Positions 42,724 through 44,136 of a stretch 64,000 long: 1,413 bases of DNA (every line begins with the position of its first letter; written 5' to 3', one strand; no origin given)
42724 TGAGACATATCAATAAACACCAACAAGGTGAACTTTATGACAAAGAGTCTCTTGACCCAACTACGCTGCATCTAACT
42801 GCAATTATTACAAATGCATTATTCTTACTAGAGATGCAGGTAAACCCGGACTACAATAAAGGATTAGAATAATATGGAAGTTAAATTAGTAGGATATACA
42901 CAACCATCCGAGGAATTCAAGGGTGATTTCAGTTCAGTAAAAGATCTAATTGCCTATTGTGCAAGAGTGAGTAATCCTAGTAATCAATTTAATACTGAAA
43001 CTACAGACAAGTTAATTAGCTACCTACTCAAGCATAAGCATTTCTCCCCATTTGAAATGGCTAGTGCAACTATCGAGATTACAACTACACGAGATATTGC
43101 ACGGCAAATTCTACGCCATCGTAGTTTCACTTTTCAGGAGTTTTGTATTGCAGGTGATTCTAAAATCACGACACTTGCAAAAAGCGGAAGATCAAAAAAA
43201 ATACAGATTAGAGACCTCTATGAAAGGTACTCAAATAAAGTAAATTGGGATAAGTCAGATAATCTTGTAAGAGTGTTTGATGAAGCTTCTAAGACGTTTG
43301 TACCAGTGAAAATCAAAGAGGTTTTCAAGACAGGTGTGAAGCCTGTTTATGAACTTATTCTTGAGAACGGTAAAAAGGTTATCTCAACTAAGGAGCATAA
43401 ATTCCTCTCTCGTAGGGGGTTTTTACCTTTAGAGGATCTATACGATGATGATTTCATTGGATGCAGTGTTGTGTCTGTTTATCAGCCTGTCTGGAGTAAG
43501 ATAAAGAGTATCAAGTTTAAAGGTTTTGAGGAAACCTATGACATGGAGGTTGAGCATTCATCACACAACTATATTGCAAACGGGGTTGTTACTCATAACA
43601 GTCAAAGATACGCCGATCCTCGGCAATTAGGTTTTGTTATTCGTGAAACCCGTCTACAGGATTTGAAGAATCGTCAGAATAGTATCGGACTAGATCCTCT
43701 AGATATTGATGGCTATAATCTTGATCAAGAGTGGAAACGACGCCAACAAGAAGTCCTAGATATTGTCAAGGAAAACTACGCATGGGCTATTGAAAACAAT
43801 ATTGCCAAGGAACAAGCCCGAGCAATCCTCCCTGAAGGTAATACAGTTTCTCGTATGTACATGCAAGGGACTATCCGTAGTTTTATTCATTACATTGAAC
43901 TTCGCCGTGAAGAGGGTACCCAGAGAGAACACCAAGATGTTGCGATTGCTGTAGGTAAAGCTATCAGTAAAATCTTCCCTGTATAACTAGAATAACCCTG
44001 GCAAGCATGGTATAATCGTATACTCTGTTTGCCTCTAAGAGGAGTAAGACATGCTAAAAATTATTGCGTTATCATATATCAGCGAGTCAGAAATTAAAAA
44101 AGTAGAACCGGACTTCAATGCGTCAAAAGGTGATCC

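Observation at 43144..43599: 152-aa mini-intein inserted in the RHR-X7-S catalytic motif of ThyX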

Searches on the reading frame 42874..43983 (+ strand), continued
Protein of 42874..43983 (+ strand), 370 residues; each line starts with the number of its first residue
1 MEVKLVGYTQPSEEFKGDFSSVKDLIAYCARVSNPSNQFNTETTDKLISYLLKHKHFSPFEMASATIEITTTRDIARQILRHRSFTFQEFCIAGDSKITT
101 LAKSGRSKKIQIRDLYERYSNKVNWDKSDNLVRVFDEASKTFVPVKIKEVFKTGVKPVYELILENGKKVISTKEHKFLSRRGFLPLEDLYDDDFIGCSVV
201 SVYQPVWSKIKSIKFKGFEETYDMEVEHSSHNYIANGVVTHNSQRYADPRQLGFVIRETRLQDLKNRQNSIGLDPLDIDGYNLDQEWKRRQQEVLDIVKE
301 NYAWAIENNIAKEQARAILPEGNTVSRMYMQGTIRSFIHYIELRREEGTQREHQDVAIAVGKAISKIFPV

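Call 49: find_related_loci(query=window:42874-43983:+, collection=viral_contigs, flank=1500)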
Query window:42874-43983:+ (370 aa) in viral_contigs; peptide patterns used: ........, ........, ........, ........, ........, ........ (x = any residue, [..] = any of these).
37 stretches matched a pattern; 34 encode a relative of the query (tblastn E <= 1e-3); 34 distinct loci.
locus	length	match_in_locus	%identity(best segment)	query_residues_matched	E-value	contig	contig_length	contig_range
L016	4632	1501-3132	55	1-369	6e-67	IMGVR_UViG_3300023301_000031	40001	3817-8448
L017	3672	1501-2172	56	1-370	5e-46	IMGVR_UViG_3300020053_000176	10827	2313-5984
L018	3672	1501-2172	63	1-370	4e-46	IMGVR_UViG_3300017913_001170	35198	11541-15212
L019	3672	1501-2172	56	1-370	5e-46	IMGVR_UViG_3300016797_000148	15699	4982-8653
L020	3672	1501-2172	56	1-370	5e-46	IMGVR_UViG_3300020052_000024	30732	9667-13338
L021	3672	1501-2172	56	1-370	5e-46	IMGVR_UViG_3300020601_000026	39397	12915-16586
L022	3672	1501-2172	56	1-370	5e-46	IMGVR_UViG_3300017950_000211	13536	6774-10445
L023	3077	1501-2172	56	1-370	1e-44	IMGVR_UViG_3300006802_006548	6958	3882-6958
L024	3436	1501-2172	56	1-370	1e-44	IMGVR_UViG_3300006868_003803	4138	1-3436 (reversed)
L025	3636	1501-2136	46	3-366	1e-43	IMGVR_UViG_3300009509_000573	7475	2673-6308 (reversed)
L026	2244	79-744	58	3-370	2e-43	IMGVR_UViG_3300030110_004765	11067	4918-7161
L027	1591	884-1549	60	3-370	2e-44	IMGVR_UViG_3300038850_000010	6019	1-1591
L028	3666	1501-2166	60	3-370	5e-43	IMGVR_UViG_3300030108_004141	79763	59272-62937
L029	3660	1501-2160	60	1-370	3e-42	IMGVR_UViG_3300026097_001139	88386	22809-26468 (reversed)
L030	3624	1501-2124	56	1-370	1e-41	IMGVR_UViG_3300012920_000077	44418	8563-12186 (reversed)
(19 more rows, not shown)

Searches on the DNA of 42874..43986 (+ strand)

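Call 6: search_dna_similar(query=window:42874-43986:+, collection=phages, mode=near, max_rows=20)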
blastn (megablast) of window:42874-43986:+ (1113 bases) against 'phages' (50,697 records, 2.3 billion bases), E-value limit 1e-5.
No match.
